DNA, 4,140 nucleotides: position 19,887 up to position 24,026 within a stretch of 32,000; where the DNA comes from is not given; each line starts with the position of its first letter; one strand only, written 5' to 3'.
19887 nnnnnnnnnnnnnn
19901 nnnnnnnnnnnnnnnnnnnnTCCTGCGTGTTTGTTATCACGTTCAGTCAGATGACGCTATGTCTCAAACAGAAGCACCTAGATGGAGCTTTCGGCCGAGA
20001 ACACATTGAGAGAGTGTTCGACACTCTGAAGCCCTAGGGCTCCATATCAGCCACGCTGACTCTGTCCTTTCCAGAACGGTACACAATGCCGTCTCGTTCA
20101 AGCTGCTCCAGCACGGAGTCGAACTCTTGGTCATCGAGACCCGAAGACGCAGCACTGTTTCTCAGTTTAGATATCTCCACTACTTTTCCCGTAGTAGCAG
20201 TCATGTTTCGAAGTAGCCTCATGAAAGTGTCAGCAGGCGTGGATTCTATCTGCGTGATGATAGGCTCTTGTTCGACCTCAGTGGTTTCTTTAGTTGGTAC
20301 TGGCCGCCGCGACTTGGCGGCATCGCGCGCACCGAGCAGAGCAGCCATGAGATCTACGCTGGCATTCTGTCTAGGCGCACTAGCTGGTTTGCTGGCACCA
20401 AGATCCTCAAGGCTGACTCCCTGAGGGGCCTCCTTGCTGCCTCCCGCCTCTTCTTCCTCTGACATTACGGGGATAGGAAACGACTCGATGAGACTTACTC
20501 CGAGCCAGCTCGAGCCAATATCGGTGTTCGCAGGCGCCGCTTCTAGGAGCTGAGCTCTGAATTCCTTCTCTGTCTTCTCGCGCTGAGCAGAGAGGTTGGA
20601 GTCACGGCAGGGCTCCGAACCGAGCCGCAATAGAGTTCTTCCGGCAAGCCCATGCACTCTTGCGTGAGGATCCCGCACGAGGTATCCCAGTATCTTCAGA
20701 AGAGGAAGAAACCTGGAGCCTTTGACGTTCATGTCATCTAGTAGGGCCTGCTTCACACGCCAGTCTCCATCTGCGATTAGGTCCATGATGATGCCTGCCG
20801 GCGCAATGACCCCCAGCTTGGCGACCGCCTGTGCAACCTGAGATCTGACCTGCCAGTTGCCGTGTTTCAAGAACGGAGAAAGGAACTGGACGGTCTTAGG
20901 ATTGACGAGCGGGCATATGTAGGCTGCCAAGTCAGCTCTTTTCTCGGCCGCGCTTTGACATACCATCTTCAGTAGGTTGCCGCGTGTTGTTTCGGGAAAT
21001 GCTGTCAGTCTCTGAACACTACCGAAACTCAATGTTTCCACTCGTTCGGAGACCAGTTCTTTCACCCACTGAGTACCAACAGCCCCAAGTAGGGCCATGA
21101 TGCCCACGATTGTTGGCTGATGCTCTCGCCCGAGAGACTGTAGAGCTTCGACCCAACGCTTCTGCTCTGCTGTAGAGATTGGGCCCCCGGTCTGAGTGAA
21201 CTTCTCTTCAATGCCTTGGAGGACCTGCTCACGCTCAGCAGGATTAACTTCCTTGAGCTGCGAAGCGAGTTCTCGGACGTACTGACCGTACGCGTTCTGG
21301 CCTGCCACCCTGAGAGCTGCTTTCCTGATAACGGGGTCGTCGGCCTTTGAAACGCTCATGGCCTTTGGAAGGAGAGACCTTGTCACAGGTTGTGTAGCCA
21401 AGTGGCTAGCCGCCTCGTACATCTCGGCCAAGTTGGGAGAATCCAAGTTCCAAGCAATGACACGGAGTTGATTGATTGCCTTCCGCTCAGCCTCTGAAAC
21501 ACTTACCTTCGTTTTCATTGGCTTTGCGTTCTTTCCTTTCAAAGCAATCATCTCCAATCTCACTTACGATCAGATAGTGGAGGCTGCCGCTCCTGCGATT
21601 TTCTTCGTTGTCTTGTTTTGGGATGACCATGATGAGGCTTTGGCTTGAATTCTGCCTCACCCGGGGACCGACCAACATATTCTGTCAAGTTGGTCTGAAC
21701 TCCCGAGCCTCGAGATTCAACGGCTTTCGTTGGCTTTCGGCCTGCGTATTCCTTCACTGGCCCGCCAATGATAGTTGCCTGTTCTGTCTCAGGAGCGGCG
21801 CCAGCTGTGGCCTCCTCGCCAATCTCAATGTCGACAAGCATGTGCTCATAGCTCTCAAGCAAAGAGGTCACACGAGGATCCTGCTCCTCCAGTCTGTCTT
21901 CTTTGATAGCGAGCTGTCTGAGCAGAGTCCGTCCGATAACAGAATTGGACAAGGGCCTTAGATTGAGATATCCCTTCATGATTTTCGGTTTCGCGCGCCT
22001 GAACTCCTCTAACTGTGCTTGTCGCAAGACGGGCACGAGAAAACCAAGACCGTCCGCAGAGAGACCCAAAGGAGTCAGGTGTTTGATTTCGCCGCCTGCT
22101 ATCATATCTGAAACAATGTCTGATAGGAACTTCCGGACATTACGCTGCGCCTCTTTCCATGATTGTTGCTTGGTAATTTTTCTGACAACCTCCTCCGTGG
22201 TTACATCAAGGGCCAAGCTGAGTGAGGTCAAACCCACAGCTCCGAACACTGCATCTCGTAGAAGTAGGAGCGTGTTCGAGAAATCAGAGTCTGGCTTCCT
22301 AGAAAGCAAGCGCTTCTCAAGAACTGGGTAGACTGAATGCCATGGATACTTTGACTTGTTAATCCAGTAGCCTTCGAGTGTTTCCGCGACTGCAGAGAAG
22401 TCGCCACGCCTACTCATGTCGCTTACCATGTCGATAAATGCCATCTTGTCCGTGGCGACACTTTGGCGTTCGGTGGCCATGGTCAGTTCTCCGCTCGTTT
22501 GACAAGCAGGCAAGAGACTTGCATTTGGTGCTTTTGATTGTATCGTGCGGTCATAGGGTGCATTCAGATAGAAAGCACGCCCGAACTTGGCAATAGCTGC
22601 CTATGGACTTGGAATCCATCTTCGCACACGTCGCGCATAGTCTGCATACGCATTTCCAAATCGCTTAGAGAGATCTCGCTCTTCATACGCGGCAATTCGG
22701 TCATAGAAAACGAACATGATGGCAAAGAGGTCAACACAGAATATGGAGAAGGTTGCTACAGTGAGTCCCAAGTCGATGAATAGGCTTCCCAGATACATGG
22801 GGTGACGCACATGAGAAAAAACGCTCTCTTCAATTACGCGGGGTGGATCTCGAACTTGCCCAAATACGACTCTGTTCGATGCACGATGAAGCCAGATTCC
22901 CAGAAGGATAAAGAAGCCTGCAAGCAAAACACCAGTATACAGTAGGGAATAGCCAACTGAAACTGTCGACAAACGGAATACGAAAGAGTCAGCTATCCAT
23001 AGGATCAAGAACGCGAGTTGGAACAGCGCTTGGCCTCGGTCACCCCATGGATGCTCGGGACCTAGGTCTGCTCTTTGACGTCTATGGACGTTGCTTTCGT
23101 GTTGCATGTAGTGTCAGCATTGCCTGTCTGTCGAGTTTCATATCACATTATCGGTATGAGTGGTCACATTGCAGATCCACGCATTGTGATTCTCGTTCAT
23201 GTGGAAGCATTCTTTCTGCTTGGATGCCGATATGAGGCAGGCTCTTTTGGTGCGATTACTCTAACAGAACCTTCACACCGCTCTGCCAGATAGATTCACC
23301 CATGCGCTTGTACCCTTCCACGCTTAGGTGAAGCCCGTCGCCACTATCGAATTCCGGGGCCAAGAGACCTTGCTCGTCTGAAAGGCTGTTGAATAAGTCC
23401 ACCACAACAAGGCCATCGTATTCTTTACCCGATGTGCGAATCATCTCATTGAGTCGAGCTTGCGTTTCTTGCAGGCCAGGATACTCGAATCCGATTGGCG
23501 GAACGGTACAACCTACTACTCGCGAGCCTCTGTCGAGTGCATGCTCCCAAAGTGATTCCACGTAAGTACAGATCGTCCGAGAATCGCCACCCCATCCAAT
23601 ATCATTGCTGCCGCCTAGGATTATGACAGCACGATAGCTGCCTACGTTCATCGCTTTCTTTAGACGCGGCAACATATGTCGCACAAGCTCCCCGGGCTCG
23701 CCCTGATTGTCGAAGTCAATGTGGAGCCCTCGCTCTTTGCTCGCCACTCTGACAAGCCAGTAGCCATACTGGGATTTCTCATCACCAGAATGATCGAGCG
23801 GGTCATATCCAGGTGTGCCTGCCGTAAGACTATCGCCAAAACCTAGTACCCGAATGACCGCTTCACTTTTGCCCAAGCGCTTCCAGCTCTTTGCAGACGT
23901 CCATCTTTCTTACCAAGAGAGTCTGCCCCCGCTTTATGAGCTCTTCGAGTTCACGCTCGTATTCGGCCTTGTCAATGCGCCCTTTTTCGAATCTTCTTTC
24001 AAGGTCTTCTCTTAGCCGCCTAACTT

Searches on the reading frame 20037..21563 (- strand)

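Call 22: search_protein_families(library=pfam, proteins=[window:20037-21563:-], max_evalue=0.00001)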
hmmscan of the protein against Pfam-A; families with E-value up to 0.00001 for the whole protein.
window:20037-21563:- (509 aa): 1 family
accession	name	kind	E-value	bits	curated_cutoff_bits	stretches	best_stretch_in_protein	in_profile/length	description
PF13646.12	HEAT_2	-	2.3e-08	34.6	27.7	0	208-274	16-83/88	HEAT repeats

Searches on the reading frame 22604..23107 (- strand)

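Call 22: search_protein_families(library=pfam, proteins=[window:22604-23107:-], max_evalue=0.00001)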
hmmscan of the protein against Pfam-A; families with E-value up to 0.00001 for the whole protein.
window:22604-23107:- (168 aa): 1 family
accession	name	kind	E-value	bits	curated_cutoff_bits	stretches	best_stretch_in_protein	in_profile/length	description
PF04191.18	PEMT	-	1.3e-07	32.4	25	1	74-152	27-104/105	Phospholipid methyltransferase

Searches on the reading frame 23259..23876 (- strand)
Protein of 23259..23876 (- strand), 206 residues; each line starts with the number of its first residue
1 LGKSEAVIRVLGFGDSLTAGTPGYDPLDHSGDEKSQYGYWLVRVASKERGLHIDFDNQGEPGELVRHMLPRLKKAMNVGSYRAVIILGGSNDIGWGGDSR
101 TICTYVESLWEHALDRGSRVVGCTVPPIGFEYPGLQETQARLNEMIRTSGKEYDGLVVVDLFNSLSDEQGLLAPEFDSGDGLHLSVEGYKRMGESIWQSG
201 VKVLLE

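Call 22: search_protein_families(library=pfam, proteins=[window:23259-23876:-], max_evalue=0.00001)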
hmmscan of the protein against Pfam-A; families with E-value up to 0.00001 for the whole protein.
window:23259-23876:- (206 aa): 2 families
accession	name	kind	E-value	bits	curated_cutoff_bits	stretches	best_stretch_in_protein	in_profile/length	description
PF13472.12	Lipase_GDSL_2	-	6.2e-23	82.6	32.9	1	13-191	2-178/178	GDSL-like Lipase/Acylhydrolase family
PF00657.28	Lipase_GDSL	-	2e-11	44.9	23.6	1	11-196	2-208/208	GDSL-like Lipase/Acylhydrolase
